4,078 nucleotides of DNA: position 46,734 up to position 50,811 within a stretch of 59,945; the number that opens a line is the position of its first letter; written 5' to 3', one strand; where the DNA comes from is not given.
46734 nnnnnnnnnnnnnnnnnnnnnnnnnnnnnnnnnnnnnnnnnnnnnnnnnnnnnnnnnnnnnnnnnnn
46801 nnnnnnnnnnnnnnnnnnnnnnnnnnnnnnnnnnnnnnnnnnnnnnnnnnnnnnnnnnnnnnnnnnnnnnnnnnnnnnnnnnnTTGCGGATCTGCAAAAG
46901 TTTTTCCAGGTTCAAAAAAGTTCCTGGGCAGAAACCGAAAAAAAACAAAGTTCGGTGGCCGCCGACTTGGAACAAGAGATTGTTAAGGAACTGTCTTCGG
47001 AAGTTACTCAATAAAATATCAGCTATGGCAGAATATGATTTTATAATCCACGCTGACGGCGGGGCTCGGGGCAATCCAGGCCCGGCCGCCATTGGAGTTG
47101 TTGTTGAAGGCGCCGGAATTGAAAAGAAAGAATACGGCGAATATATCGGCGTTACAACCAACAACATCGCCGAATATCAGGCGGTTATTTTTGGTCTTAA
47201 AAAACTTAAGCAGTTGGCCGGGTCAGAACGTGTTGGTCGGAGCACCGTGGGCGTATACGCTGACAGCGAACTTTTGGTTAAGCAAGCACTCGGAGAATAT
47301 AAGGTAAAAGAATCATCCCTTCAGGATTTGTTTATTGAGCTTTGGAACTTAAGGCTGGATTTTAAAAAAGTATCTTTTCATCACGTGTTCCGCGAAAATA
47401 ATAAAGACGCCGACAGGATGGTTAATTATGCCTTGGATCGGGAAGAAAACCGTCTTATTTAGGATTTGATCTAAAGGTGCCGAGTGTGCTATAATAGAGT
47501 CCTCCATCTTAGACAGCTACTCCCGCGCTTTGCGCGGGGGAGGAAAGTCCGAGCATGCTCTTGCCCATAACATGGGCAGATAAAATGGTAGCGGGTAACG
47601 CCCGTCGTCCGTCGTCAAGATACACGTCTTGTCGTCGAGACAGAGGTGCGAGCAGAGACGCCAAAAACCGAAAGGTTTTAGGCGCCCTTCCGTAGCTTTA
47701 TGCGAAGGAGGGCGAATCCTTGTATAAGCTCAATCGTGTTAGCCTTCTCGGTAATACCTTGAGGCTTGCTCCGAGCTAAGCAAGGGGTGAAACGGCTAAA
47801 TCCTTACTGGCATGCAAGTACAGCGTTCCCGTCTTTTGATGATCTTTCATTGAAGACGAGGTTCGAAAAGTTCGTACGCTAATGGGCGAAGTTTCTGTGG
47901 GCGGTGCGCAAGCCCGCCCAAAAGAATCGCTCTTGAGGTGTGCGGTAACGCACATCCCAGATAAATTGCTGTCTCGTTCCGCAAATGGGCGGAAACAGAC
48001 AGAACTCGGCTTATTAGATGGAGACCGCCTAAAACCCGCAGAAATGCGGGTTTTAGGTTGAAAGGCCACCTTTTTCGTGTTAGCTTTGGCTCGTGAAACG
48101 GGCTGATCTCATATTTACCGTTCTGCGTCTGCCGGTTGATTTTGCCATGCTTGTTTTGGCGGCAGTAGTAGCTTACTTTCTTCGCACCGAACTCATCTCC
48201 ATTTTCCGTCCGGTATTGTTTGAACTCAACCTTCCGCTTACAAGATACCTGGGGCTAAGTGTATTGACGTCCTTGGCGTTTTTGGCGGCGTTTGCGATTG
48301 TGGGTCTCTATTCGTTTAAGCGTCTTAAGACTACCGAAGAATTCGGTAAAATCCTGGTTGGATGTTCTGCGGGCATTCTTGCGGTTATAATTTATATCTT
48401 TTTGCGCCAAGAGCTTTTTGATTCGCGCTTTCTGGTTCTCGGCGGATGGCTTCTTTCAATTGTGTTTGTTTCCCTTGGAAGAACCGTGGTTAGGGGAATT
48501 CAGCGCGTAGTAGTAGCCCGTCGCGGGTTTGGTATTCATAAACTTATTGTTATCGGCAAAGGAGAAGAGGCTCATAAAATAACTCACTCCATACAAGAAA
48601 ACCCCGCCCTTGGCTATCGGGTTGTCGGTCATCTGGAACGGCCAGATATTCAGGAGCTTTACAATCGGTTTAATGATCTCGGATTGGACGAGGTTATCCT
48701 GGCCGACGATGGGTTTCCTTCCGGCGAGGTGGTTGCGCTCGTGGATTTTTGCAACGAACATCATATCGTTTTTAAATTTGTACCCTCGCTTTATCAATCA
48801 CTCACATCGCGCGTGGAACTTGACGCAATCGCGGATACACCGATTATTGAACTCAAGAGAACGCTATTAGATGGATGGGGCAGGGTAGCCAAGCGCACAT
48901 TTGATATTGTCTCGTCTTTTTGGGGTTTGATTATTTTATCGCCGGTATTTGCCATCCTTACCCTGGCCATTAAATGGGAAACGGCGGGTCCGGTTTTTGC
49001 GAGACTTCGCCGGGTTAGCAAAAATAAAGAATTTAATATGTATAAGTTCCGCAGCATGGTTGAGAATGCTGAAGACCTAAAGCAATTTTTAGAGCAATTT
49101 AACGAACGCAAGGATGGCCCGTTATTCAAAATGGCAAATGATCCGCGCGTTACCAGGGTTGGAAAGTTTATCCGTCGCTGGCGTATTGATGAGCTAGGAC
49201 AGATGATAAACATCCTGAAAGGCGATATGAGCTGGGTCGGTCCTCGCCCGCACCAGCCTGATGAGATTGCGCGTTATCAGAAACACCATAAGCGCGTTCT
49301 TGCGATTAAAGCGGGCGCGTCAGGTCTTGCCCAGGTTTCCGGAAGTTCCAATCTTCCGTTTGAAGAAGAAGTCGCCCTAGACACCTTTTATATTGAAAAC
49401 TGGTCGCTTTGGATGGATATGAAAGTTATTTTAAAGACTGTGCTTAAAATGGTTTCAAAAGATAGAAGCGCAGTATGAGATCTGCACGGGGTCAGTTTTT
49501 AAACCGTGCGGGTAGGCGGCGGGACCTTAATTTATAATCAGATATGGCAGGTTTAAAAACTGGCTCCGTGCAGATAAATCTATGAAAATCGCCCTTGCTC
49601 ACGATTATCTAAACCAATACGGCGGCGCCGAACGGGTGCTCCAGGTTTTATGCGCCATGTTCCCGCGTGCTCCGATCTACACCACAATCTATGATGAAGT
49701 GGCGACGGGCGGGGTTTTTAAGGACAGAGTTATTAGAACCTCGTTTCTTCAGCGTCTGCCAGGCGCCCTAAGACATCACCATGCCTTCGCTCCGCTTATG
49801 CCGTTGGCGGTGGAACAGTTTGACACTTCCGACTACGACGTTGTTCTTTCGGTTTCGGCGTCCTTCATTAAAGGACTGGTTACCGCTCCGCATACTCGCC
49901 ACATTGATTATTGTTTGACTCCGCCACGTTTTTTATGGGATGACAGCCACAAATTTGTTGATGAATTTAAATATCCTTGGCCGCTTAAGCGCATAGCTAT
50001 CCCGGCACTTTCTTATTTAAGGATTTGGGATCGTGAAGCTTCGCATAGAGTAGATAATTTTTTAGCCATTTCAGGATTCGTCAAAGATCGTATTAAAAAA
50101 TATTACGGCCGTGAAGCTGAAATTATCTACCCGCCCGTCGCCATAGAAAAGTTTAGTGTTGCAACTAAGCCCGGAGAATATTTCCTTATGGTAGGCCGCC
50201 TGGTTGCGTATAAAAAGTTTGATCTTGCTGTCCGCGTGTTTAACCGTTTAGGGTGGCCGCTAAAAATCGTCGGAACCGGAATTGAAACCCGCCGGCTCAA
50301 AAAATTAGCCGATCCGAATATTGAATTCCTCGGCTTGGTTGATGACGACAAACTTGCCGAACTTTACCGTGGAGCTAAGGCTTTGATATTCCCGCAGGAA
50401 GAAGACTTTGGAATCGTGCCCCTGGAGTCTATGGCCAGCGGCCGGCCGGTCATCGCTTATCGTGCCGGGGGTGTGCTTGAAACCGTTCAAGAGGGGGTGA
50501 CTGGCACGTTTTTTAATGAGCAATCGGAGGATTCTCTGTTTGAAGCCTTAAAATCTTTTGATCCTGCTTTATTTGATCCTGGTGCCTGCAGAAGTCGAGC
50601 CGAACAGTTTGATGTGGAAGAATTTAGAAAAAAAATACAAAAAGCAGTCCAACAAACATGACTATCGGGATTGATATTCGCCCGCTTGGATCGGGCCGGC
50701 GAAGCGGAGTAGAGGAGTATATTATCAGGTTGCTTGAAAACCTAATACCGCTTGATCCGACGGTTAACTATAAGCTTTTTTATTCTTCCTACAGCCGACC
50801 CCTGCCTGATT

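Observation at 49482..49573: Three-copy structured element: conserved G-rich/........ core inside long, sequence-variable but complementary stems, always just upstream of a start codon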

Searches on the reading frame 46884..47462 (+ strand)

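Call 85: search_protein_families(library=pfam, proteins=[window:46884-47462:+], max_evalue=0.00001)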
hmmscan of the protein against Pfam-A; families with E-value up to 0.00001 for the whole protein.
window:46884-47462:+ (192 aa): 2 families
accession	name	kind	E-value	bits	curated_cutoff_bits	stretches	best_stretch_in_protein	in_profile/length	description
PF13456.12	RVT_3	-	6.5e-14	52.3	21.6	1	58-183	3-123/123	Reverse transcriptase-like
PF00075.30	RNase_H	-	1.8e-10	41.6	25.8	1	53-181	4-137/141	RNase H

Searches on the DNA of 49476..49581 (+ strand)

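Call 82: search_dna_similar(query=window:49476-49581:+, collection=plasmids, mode=distant, max_evalue=0.01, max_rows=5)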
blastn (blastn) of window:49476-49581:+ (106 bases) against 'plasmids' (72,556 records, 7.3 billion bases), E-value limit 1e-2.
No match.

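Call 83: search_dna_similar(query=window:49476-49581:+, collection=phages, mode=distant, max_evalue=0.01, max_rows=5)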
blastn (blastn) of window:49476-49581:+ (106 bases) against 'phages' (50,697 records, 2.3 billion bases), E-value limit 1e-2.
No match.
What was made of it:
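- On Correia/CREE-like regulatory repeat: No similarity was found in public plasmid or phage collections (calls 82-83).
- Closest known: Correia repeat-enclosed elements. Different: There is no sequence similarity (no match to the plasmid or phage collections in calls 82-83; Neisseria chromosomes were not searched directly).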

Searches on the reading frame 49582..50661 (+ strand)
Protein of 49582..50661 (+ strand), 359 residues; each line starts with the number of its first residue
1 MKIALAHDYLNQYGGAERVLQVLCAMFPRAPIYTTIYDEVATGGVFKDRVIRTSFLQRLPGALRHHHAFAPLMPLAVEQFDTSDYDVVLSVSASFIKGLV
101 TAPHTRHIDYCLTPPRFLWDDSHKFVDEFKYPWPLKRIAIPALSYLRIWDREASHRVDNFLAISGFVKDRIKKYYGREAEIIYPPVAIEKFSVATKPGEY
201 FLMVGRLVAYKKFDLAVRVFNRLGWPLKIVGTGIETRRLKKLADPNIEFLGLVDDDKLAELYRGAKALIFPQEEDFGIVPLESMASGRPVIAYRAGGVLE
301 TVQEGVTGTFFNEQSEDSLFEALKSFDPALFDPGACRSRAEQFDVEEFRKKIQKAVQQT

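Call 15: find_encoding_contigs(protein=window:49582-50661:+, flank=10000, max_places=10)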
Protein window:49582-50661:+ (359 aa): 8 contigs read that carry it; 8 places shown.
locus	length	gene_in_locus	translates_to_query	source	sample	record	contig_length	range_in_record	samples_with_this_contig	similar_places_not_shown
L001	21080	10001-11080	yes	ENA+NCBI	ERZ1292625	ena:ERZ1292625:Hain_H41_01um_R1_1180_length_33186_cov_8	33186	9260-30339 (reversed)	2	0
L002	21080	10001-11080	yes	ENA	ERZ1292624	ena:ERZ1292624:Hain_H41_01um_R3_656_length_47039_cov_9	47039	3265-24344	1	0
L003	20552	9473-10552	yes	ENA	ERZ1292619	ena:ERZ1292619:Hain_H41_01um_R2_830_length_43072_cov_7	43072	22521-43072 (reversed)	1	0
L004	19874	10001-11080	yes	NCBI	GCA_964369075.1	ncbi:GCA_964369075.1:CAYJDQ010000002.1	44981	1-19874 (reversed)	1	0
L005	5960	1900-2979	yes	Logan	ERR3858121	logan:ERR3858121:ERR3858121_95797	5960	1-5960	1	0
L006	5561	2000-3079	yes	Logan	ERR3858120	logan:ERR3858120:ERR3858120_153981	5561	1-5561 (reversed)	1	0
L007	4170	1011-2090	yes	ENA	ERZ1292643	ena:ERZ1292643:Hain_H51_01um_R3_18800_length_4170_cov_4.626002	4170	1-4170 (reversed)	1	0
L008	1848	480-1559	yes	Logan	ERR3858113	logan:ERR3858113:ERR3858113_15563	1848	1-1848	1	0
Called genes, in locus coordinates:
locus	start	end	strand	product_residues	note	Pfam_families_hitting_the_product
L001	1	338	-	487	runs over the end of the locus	PF01131:Topoisom_bac, PF01396:Zn_ribbon_Top1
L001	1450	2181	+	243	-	PF00535:Glycos_transf_2, PF13641:Glyco_tranf_2_3 (weak)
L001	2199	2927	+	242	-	PF00121:TIM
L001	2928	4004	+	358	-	PF00162:PGK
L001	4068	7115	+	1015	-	-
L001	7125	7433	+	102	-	-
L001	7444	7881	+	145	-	PF00075:RNase_H, PF13456:RVT_3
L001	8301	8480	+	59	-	-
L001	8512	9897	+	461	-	PF13727:CoA_binding_3, PF02397:Bac_transf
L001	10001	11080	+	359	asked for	PF13439:Glyco_transf_4, PF00534:Glycos_transf_1, PF13692:Glyco_trans_1_4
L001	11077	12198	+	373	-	PF13439:Glyco_transf_4, PF00534:Glycos_transf_1, PF20706:GT4-conflict, PF13692:Glyco_trans_1_4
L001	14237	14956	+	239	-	-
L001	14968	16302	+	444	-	PF03023:MurJ, PF01554:MatE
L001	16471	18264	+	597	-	PF00009:GTP_EFTU, PF00071:Ras (weak), PF03144:GTP_EFTU_D2, PF22042:EF-G_D2 (weak), PF00679:EFG_C, PF06421:LepA_C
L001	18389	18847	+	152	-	-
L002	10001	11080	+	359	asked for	PF13439:Glyco_transf_4, PF00534:Glycos_transf_1, PF13692:Glyco_trans_1_4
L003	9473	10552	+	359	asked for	PF13439:Glyco_transf_4, PF00534:Glycos_transf_1, PF13692:Glyco_trans_1_4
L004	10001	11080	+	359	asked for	PF13439:Glyco_transf_4, PF00534:Glycos_transf_1, PF13692:Glyco_trans_1_4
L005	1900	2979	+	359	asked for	PF13439:Glyco_transf_4, PF00534:Glycos_transf_1, PF13692:Glyco_trans_1_4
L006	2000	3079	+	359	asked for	PF13439:Glyco_transf_4, PF00534:Glycos_transf_1, PF13692:Glyco_trans_1_4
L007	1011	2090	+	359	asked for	PF13439:Glyco_transf_4, PF00534:Glycos_transf_1, PF13692:Glyco_trans_1_4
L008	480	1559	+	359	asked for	PF13439:Glyco_transf_4, PF00534:Glycos_transf_1, PF13692:Glyco_trans_1_4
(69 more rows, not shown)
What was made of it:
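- One site precedes surface-glycan glycosyltransferases, which are typical phase-variation targets (call 15).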

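Call 25: find_homologous_proteins(query=window:49582-50661:+, max_evalue=1e-60)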
Query window:49582-50661:+ (359 aa): 7907 proteins with E <= 1e-60 among 8000 candidates; the best 120 are listed.
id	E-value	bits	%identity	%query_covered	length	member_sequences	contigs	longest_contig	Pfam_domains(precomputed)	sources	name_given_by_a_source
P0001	4.1e-216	735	89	99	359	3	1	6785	PF00534.27,PF13439.13,PF13692.13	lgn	-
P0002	3.6e-180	617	76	99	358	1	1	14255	PF00534.27,PF13439.13,PF20706.4,PF13692.13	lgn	-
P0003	5.1e-167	574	70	99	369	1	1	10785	PF00534.27,PF13439.13,PF20706.4,PF13692.13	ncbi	-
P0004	5.1e-166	570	69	99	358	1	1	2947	PF00534.27,PF13439.13,PF13692.13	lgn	-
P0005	2.1e-164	565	69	100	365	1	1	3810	PF00534.27,PF13439.13,PF20706.4,PF13692.13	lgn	-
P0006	2.8e-164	564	70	98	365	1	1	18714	PF00534.27,PF13439.13,PF13692.13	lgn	-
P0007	8.6e-164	563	69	99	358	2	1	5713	PF00534.27,PF13439.13,PF20706.4,PF13692.13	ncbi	-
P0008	1.5e-163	562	69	99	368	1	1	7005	PF00534.27,PF13439.13,PF13692.13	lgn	-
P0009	3.8e-163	561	69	98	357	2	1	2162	PF00534.27,PF13692.13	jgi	jgi:glycosyltransferase involved in cell wall biosynthesis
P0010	5.3e-163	560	68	98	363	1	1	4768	PF00534.27,PF13439.13,PF20706.4,PF13692.13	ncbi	-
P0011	3.2e-162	558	69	99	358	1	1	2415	PF00534.27,PF13439.13,PF13692.13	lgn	-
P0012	1.4e-160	552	67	98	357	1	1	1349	PF00534.27,PF13439.13,PF13692.13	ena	-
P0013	2.3e-160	552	68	98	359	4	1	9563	PF00534.27,PF13439.13,PF13692.13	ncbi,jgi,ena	-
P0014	2.6e-160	551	67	98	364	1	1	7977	PF00534.27,PF13439.13,PF13692.13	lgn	-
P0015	9.5e-160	550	68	98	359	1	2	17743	PF00534.27,PF13439.13,PF13692.13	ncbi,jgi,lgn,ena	-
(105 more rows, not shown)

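Call 26: find_encoding_contigs(protein=P0001, flank=10000, max_places=5)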
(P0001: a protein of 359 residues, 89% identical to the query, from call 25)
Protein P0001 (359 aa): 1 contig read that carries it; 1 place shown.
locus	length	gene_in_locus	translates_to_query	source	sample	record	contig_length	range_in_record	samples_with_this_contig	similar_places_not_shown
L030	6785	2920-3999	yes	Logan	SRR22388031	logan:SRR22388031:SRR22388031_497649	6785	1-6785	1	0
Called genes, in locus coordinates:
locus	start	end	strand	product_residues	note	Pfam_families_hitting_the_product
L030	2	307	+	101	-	?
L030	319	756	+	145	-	PF00075:RNase_H, PF13456:RVT_3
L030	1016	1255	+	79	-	-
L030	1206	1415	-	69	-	-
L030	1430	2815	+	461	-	PF13727:CoA_binding_3, PF02397:Bac_transf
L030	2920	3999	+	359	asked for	PF13439:Glyco_transf_4, PF00534:Glycos_transf_1, PF13692:Glyco_trans_1_4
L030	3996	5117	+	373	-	PF13439:Glyco_transf_4, PF20706:GT4-conflict, PF00534:Glycos_transf_1, PF13692:Glyco_trans_1_4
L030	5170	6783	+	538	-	?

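Call 27: find_encoding_contigs(protein=P0002, flank=10000, max_places=5)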
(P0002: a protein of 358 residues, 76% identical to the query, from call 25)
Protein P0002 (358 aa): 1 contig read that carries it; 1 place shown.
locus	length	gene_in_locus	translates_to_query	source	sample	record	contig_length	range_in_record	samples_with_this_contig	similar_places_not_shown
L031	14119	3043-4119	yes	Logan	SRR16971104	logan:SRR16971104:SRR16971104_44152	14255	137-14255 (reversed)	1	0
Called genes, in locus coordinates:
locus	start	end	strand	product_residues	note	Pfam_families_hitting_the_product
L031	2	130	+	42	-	?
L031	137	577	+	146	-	PF00075:RNase_H, PF13456:RVT_3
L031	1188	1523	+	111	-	-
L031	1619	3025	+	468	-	PF13727:CoA_binding_3, PF02397:Bac_transf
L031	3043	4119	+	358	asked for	PF13439:Glyco_transf_4, PF20706:GT4-conflict (weak), PF00534:Glycos_transf_1, PF13692:Glyco_trans_1_4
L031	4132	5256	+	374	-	PF13439:Glyco_transf_4, PF20706:GT4-conflict, PF00534:Glycos_transf_1, PF13692:Glyco_trans_1_4, PF13524:Glyco_trans_1_2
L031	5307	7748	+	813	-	PF13196:DUF4012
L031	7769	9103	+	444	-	PF03023:MurJ, PF13440:Polysacc_synt_3, PF01554:MatE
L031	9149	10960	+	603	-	PF00009:GTP_EFTU, PF03144:GTP_EFTU_D2 (weak), PF22042:EF-G_D2 (weak), PF00679:EFG_C, PF06421:LepA_C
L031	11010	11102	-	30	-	-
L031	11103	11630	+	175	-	-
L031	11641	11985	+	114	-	PF04977:DivIC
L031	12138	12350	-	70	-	-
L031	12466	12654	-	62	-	-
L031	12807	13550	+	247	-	PF01978:TrmB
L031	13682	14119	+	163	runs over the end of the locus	-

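Call 28: find_encoding_contigs(protein=P0003, flank=10000, max_places=5)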
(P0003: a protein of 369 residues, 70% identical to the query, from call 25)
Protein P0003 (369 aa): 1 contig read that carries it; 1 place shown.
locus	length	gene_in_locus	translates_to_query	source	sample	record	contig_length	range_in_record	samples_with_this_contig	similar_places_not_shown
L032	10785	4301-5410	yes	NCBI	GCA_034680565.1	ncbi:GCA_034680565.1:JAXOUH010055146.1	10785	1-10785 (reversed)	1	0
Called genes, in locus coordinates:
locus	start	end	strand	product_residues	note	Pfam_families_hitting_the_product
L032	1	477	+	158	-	?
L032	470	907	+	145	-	PF00075:RNase_H, PF13456:RVT_3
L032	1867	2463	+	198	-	-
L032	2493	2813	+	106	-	-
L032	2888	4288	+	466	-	PF13727:CoA_binding_3 (weak), PF02397:Bac_transf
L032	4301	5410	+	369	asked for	PF13439:Glyco_transf_4, PF20706:GT4-conflict (weak), PF00534:Glycos_transf_1, PF13692:Glyco_trans_1_4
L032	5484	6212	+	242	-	-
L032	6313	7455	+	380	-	PF13439:Glyco_transf_4, PF20706:GT4-conflict, PF00534:Glycos_transf_1, PF13692:Glyco_trans_1_4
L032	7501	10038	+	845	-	PF13196:DUF4012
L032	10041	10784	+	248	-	?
